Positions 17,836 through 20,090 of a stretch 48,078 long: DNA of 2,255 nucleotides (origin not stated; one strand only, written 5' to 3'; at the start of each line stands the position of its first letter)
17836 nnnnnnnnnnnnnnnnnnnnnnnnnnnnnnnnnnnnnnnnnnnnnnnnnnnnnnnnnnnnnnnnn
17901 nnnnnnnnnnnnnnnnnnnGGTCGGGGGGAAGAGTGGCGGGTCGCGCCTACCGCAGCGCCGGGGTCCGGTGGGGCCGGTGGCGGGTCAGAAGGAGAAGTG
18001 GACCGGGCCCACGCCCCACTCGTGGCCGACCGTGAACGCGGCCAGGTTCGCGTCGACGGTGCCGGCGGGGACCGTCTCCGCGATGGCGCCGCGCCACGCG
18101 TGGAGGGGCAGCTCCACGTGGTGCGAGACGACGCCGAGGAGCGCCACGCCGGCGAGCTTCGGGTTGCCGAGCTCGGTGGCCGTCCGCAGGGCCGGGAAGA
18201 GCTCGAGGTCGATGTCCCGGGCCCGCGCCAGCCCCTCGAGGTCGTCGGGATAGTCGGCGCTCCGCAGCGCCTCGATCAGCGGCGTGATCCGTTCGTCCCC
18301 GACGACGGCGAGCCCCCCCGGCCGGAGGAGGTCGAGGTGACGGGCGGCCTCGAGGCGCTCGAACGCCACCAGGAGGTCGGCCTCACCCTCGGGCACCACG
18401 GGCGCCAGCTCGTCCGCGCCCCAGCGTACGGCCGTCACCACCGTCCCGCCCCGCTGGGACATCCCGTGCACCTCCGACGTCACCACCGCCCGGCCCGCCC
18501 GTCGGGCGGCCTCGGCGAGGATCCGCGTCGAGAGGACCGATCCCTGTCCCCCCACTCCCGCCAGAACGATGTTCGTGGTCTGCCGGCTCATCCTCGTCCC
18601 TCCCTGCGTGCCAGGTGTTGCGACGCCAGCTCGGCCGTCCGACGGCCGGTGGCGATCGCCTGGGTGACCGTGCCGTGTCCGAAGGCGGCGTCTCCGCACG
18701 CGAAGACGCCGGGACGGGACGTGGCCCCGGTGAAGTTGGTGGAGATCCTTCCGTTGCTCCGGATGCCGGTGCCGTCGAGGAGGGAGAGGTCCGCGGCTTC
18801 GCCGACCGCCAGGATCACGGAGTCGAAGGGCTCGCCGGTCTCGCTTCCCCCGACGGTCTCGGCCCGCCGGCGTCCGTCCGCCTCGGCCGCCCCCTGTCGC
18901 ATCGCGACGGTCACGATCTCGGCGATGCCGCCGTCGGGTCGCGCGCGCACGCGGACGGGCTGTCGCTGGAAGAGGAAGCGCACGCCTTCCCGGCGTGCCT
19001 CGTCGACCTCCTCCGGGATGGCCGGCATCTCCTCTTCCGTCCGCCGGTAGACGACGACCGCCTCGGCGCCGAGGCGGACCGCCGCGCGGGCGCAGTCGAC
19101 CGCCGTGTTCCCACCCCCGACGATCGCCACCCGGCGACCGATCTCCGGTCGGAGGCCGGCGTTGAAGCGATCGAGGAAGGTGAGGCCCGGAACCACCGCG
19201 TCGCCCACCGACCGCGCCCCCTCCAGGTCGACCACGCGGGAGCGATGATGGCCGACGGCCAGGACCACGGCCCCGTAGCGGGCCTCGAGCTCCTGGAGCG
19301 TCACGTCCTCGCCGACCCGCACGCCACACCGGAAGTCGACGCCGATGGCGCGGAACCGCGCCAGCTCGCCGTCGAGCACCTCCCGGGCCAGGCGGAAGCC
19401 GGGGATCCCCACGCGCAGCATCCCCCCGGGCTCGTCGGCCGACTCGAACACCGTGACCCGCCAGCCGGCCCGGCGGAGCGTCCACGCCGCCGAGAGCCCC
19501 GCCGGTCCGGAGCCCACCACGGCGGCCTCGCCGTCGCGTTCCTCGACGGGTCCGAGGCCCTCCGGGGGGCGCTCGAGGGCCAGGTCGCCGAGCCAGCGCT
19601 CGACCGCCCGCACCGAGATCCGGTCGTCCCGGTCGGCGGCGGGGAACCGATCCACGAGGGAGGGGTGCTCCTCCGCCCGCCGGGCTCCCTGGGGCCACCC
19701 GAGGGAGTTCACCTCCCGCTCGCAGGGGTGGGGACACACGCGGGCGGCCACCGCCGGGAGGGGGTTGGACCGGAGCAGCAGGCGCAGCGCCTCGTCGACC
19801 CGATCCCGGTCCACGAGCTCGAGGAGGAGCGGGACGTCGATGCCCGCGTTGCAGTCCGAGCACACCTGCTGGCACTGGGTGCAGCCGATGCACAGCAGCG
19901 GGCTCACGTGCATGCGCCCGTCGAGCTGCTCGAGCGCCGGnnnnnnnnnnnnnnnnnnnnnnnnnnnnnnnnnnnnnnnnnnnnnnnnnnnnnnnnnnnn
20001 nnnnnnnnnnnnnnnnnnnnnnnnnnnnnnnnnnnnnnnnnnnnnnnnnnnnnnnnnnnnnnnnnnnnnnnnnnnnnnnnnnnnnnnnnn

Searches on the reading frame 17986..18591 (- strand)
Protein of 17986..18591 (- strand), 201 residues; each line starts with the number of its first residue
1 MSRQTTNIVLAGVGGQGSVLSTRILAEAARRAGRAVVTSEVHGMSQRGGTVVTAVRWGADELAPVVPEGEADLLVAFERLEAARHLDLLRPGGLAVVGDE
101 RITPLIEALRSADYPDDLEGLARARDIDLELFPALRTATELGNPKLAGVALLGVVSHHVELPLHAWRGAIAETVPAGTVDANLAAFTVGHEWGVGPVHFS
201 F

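Call 4: search_protein_families(library=pfam, proteins=[window:17986-18591:-], max_evalue=0.01)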
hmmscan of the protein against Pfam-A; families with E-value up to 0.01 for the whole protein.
window:17986-18591:- (201 aa): 1 family
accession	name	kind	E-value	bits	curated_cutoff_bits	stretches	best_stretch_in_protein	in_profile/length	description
PF01558.24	POR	-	9.7e-34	117.4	27.4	1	14-190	1-172/173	Pyruvate ferredoxin/flavodoxin oxidoreductase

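Call 5: search_protein_families(library=ncbifam, proteins=[window:17986-18591:-], max_evalue=0.001)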
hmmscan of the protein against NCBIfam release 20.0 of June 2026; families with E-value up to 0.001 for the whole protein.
window:17986-18591:- (201 aa): 25 families
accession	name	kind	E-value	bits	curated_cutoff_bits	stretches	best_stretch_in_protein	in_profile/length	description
NF005322.0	PRK06853.1-2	equivalog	5.3e-55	186.3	237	1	1-191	1-191/197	indolepyruvate oxidoreductase subunit beta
NF005325.0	PRK06853.1-5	equivalog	3.2e-54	183.6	230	1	4-191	2-189/192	indolepyruvate oxidoreductase subunit beta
TIGR03334.1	IOR_beta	equivalog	6.2e-39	133.9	205.8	1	7-190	2-188/189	indolepyruvate ferredoxin oxidoreductase subunit beta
NF005323.0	PRK06853.1-3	equivalog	5.6e-38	130.9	238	1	3-192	4-194/197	indolepyruvate oxidoreductase subunit beta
NF005326.0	PRK06853.1-6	equivalog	4.1e-31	108.4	348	1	6-190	4-193/202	indolepyruvate oxidoreductase subunit beta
NF004917.0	PRK06274.1-3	equivalog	2.6e-28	99.3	284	1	7-187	4-187/203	indolepyruvate oxidoreductase subunit beta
NF005324.0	PRK06853.1-4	equivalog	4e-27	95.3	222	1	6-191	3-187/196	indolepyruvate oxidoreductase subunit beta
NF004916.0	PRK06274.1-2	equivalog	3.1e-25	89.3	227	1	7-107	4-103/178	indolepyruvate oxidoreductase subunit beta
NF005328.0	PRK06853.2-2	equivalog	4.5e-24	85.2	240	1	6-155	4-149/192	indolepyruvate oxidoreductase subunit beta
NF004918.0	PRK06274.1-4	equivalog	4.8e-22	78.7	278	1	7-185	4-184/202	indolepyruvate oxidoreductase subunit beta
NF004915.0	PRK06274.1-1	equivalog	2.7e-21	75.9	274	1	7-191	4-190/194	indolepyruvate oxidoreductase subunit beta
NF005327.0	PRK06853.2-1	equivalog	1.3e-19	70.8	242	1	6-173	4-163/194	indolepyruvate oxidoreductase subunit beta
NF005329.0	PRK06853.2-4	equivalog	1.1e-16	61.6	267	1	7-97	3-99/175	indolepyruvate oxidoreductase subunit beta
NF009589.0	PRK13030.1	subfamily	5.4e-14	50.9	816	1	4-190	727-924/1170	indolepyruvate ferredoxin oxidoreductase family protein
NF009588.0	PRK13029.1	subfamily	1.8e-13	49.3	952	1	5-190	744-940/1196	indolepyruvate ferredoxin oxidoreductase family protein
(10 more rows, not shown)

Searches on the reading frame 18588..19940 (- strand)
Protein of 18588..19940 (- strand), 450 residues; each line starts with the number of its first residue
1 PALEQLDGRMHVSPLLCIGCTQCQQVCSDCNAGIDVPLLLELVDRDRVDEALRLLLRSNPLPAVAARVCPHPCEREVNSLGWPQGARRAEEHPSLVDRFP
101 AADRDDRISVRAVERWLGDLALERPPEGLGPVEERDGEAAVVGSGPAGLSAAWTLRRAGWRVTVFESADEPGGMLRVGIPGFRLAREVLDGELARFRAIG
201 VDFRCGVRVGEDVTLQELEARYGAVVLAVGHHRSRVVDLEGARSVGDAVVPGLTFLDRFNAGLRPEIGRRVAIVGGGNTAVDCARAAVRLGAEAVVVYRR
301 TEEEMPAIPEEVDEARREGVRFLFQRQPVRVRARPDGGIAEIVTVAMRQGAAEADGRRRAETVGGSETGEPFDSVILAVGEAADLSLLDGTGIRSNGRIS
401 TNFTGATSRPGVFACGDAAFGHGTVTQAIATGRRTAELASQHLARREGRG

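Call 53: search_protein_families(library=ncbifam, proteins=[window:18591-19898:-], max_evalue=1e-20)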
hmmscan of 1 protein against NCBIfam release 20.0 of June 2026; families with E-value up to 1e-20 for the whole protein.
seq(436 aa): 14 families
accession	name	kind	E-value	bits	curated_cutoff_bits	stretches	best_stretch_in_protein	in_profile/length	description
NF009410.0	PRK12771.1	subfamily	6.7e-102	341.9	516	1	89-432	105-448/566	NAD(P)-binding protein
NF009454.0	PRK12814.1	equivalog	1.3e-88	298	916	1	91-430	161-501/657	putative NADPH-dependent glutamate synthase small subunit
TIGR01316.1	gltA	equivalog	5.6e-79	266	471.75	1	3-425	28-445/449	NADPH-dependent glutamate synthase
TIGR01318.1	gltD_gamma_fam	subfamily_domain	1.7e-71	241.2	482.95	1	92-423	110-459/467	glutamate synthase, small subunit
NF009414.0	PRK12778.1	equivalog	3.4e-71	240.5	1103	1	3-429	331-749/752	bifunctional dihydroorotate dehydrogenase B NAD binding subunit/NADPH-dependent glutamate synthase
TIGR03315.1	Se_ygfK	equivalog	7.9e-69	232.1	835.3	1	122-423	537-833/1012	putative selenate reductase subunit YgfK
NF009408.0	PRK12769.1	equivalog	2.3e-64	217.6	1003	1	3-430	227-652/659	formate-dependent uric acid utilization protein AegA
NF010590.0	PRK13984.1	equivalog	2.4e-62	211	946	1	91-430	255-607/611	putative oxidoreductase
NF009451.0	PRK12809.1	equivalog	1e-54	186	1154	1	3-423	210-628/639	formate-dependent uric acid utilization protein YgfT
NF009413.0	PRK12775.1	equivalog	2.6e-54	184.5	1895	1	3-429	333-754/1006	putative trifunctional 2-polyprenylphenol hydroxylase/glutamate synthase subunit beta/ferritin domain-containing protein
TIGR01317.1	GOGAT_sm_gam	subfamily_domain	3.2e-52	178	447.7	1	91-429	111-478/485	glutamate synthase small subunit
NF009409.0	PRK12770.1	subfamily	6e-52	176.9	343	1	121-432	17-353/360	putative glutamate synthase subunit beta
NF009415.0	PRK12779.1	equivalog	4.1e-48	164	1519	1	14-422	212-619/944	putative bifunctional glutamate synthase subunit beta/2-polyprenylphenol hydroxylase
NF045663.1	diclust_near_Sec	equivalog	3.5e-27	94.8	530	0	88-219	74-201/759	pyridine nucleotide-disulfide oxidoreductase/dicluster-binding protein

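Call 57: search_solved_structures(query=window:18588-19940:-, max_evalue=1e-30, show_alignments=3)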
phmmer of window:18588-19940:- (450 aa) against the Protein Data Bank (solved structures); distinct sequences matched with E-value up to 1e-30: 9.
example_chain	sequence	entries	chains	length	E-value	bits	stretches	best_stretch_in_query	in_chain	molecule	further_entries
9n5u_A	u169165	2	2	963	2.8e-76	260.4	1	23-443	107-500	NfnA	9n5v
5jca_L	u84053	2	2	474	1.3e-62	215.5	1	28-445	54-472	NADH-dependent Ferredoxin:NADP Oxidoreductase (NfnI) subunit alpha | NADH-dependent Ferredoxin:NADP Oxidoreductase subunit alpha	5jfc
4ylf_B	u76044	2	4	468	4e-62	213.8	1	20-443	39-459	Dihydropyrimidine dehydrogenase subunit A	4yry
9bov_A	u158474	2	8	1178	8e-61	209.5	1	22-443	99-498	Molybdopterin oxidoreductase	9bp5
5vj7_A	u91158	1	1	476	3.9e-57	197.4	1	28-446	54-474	Oxidoreductase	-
8oh5_C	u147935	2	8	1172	1.4e-56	195.5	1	23-443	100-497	Formate dehydrogenase-O, major subunit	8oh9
2vdc_G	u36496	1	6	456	3.4e-42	148.1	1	108-438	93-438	GLUTAMATE SYNTHASE [NADPH] SMALL CHAIN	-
6s6s_G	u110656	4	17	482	4.7e-42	147.7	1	20-438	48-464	Glutamate synthase [NADPH] small chain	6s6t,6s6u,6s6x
7mfm_I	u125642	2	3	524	1.5e-39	139.4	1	104-443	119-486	Glutamate synthase (NADPH) small chain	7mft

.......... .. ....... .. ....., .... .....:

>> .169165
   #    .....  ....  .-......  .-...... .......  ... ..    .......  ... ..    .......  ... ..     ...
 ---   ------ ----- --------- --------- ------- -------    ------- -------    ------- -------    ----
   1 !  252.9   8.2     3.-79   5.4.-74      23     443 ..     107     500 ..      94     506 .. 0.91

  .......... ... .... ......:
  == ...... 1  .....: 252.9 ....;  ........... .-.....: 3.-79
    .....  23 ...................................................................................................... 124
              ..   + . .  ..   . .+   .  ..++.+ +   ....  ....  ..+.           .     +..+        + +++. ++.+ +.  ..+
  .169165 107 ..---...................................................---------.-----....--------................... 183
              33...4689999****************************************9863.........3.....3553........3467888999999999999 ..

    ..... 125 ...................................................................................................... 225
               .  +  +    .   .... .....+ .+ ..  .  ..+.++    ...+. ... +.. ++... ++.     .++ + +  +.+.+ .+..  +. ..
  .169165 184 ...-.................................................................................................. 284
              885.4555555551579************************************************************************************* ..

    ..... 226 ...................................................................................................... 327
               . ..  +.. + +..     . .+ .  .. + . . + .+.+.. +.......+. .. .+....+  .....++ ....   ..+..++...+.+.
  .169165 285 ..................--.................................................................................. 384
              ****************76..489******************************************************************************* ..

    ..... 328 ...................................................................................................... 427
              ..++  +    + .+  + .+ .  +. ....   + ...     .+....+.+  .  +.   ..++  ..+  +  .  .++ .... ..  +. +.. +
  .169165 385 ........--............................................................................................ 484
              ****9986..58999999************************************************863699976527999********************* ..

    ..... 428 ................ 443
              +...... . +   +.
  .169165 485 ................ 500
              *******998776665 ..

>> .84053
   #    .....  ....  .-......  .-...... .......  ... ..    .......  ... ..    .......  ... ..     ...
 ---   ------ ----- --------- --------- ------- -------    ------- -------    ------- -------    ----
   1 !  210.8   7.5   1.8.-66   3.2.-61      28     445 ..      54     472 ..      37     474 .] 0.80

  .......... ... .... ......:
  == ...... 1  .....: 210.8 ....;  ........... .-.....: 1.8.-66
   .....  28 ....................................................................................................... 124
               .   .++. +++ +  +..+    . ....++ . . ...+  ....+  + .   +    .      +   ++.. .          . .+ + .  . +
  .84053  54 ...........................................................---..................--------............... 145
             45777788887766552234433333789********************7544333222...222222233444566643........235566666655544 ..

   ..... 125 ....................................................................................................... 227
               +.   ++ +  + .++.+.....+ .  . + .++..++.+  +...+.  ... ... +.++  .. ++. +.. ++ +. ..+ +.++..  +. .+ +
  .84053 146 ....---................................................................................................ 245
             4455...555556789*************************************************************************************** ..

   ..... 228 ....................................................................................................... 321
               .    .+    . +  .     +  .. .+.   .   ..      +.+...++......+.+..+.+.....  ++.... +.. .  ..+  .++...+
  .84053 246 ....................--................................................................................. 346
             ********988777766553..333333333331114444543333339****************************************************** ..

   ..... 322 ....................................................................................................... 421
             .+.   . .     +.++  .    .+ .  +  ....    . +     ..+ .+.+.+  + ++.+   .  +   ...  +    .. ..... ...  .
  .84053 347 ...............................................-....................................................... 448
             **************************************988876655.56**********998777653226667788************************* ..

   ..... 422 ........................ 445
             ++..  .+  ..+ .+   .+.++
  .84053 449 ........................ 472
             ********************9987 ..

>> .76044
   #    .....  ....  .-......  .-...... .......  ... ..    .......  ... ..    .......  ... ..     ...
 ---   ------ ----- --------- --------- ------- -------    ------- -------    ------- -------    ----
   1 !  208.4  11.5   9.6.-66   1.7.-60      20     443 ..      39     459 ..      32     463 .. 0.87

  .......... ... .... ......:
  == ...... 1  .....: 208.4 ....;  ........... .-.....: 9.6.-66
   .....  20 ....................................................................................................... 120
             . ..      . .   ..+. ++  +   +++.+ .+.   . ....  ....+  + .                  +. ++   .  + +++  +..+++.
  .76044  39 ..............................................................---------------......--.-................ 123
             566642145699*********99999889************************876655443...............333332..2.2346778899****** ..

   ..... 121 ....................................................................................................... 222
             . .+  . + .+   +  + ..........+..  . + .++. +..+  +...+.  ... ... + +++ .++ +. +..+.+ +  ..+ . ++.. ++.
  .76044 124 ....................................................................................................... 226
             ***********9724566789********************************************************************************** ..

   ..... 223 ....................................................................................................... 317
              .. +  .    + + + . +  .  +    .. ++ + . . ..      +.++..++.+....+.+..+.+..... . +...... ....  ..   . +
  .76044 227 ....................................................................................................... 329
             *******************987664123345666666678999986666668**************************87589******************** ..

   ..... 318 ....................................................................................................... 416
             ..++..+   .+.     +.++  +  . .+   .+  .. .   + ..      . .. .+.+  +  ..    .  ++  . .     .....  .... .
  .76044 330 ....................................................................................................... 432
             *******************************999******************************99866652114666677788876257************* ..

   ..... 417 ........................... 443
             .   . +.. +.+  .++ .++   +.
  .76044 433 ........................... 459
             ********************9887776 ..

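Call 76: find_related_loci(query=A4, collection=metagenome_contigs, flank=10000)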
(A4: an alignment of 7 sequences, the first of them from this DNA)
Query A4 (435 aa) in metagenome_contigs; peptide patterns used: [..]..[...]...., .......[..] (x = any residue, [..] = any of these).
600 stretches matched a pattern (row limit reached: there are more); 577 encode a relative of the query (tblastn E <= 1e-3); the best 80 are kept; 80 distinct loci.
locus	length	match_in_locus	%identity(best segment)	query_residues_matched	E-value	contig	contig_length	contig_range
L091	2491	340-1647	63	2-435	7e-172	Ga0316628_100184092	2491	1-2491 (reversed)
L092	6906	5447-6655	45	1-433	4e-93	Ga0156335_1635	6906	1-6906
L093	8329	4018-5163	45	20-426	4e-87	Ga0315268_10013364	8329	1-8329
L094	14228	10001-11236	40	1-433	7e-86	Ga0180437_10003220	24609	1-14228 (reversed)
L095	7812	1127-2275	38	17-433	4e-84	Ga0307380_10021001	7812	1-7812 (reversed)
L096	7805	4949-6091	39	20-426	1e-83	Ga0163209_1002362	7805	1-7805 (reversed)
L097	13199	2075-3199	42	17-426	5e-83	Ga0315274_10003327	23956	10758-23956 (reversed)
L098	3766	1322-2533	39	5-433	2e-83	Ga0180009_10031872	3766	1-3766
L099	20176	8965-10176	39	5-433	2e-82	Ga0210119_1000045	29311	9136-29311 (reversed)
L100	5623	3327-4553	38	5-434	6e-81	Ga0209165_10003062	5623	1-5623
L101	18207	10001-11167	38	20-433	3e-80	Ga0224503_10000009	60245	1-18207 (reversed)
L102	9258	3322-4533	38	5-433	7e-80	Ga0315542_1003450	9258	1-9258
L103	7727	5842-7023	41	17-435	3e-80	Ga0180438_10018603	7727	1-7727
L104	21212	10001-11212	38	5-433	1e-79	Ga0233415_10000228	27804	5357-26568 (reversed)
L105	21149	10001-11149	38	19-427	3e-79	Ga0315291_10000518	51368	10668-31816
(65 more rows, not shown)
